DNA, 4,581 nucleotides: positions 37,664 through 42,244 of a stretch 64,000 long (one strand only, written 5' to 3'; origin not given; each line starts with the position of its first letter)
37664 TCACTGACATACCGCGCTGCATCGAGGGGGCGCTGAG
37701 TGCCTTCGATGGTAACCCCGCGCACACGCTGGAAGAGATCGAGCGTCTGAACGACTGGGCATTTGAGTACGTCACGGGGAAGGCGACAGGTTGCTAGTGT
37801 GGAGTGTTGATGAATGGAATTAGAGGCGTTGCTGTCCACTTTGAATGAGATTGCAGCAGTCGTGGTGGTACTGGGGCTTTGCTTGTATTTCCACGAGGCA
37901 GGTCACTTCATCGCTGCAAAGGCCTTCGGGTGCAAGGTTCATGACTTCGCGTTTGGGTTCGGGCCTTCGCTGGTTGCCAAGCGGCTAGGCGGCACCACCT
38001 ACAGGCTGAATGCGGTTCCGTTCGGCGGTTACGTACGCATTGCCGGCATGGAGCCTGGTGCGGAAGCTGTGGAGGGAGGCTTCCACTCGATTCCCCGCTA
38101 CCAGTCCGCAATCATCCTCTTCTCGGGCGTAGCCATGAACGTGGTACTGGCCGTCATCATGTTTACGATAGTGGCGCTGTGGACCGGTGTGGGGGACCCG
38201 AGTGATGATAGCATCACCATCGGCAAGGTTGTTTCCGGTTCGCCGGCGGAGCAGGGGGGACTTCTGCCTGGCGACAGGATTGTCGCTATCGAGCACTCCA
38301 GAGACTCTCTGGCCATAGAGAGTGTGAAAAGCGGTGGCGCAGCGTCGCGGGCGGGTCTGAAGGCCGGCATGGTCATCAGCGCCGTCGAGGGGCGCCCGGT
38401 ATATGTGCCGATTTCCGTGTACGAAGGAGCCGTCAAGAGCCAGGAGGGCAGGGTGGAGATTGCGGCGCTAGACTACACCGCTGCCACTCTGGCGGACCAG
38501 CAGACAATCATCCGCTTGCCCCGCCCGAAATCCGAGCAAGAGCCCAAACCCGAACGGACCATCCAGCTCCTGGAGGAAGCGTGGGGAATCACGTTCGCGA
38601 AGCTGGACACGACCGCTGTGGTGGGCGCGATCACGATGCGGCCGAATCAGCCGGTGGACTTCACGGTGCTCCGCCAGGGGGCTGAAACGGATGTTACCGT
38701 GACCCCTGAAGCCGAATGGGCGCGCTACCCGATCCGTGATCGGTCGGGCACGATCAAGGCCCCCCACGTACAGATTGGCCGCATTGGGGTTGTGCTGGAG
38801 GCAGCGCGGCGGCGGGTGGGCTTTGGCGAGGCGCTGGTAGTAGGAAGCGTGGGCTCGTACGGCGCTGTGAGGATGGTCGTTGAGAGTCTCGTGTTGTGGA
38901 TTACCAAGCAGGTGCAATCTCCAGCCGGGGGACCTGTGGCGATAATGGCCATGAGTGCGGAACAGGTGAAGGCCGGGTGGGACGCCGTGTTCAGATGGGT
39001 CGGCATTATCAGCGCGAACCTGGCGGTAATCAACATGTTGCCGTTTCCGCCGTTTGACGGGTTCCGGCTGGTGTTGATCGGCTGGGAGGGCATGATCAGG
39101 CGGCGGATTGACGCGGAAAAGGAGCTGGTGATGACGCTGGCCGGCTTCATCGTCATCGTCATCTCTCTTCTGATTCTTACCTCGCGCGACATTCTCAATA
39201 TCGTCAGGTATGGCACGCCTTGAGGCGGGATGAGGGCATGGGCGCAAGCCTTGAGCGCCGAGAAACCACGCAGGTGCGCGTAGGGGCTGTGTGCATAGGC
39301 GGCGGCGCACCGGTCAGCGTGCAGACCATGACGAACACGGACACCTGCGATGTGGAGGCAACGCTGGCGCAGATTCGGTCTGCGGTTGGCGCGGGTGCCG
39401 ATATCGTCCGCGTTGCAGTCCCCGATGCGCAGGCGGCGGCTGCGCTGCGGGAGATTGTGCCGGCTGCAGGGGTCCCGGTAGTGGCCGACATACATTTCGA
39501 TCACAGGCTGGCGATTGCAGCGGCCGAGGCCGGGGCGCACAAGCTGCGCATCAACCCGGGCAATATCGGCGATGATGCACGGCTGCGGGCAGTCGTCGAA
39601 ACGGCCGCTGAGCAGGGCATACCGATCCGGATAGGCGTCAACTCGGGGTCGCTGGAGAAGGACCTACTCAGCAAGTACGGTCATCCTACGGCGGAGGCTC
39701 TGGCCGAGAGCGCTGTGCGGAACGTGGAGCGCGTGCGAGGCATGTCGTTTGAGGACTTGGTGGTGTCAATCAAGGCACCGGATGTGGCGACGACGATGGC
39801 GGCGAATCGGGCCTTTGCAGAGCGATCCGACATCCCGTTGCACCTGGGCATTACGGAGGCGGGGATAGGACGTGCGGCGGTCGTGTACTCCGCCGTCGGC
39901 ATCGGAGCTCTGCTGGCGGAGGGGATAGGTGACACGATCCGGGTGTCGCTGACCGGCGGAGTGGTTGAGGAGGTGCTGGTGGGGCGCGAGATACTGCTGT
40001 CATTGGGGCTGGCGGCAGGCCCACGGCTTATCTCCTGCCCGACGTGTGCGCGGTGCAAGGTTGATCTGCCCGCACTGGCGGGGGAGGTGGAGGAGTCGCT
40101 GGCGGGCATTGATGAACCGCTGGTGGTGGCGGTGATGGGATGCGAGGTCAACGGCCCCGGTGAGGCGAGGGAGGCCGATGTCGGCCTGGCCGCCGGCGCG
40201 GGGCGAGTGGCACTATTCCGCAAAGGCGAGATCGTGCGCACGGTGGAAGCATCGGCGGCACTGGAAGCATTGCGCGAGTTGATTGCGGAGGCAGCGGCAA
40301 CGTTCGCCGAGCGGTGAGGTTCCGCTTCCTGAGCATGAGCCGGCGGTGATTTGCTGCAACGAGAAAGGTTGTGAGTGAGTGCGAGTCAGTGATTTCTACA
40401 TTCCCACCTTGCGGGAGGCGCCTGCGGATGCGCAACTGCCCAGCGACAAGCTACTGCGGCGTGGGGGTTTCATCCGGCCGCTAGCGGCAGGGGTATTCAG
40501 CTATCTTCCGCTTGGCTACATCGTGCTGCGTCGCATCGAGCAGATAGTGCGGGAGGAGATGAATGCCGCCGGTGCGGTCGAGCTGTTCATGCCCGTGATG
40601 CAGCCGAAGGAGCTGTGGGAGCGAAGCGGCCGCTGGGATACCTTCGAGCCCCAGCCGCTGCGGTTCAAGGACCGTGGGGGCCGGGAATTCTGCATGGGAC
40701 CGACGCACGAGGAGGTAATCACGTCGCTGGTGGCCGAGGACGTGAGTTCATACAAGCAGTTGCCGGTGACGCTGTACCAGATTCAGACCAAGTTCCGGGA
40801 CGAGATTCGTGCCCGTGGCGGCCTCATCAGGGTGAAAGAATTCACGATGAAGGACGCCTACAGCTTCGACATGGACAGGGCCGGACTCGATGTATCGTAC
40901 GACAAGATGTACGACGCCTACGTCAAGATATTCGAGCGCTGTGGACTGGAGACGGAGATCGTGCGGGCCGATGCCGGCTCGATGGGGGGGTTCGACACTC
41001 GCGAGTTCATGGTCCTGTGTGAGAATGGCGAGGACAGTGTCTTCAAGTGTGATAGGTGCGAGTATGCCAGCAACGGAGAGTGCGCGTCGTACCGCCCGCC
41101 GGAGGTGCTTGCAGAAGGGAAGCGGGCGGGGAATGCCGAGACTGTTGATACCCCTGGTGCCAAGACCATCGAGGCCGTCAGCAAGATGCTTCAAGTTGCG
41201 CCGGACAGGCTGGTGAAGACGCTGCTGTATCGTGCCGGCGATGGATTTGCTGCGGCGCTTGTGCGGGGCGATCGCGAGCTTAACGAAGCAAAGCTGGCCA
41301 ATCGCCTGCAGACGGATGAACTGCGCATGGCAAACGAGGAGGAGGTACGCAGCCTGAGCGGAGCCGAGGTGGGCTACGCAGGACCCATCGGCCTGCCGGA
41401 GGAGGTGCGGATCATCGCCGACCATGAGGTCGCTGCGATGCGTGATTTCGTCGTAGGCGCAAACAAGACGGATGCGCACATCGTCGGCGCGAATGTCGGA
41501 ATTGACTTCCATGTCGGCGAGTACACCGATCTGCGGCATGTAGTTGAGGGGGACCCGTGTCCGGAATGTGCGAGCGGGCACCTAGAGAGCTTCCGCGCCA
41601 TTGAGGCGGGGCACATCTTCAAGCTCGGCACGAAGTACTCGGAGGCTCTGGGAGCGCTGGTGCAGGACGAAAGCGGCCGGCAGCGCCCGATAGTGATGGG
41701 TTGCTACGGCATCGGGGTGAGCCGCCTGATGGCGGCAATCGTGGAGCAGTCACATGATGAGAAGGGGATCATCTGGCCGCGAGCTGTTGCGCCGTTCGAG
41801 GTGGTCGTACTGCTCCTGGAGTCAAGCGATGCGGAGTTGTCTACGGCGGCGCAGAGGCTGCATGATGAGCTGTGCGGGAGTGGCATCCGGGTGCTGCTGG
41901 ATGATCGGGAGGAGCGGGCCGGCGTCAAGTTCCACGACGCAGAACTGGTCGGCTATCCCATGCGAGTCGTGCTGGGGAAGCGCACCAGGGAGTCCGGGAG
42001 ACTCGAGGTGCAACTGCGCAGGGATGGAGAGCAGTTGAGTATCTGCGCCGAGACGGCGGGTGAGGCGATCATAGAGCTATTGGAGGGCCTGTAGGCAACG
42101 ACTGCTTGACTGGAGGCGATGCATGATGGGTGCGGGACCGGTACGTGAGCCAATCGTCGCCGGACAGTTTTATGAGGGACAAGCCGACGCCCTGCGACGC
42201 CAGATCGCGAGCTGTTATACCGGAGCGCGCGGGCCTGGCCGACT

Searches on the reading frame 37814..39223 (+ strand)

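Call 57: search_protein_families(library=pfam, proteins=[window:37814-39223:+], max_evalue=0.001)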
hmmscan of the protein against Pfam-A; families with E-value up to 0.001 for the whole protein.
window:37814-39223:+ (469 aa): 4 families
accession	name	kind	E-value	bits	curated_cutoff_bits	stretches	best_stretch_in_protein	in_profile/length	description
PF02163.28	Peptidase_M50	-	1.6e-48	165.4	27.2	1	16-450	2-220/221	Peptidase family M50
PF17820.7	PDZ_6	-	9.3e-12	45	27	1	136-159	2-25/54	PDZ domain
PF13180.12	PDZ_2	-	1.7e-09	38.3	27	0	130-161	10-41/80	PDZ domain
PF00595.29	PDZ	-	1.6e-08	35.2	23.2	1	130-159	21-52/81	PDZ domain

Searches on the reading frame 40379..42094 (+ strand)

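Call 57: search_protein_families(library=pfam, proteins=[window:40379-42094:+], max_evalue=0.001)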
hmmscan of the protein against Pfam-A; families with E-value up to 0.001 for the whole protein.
window:40379-42094:+ (571 aa): 3 families
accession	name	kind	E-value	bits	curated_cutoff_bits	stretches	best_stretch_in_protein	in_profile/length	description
PF00587.30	tRNA-synt_2b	-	1.1e-33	117.2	29.3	1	95-457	2-178/179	tRNA synthetase class II core domain (G, H, P, S and T)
PF04073.20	tRNA_edit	-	5.7e-32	110.8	25.5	1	258-373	1-118/123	Aminoacyl-tRNA editing domain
PF03129.25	HGTP_anticodon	-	3.5e-18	66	21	1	474-565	1-92/94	Anticodon binding domain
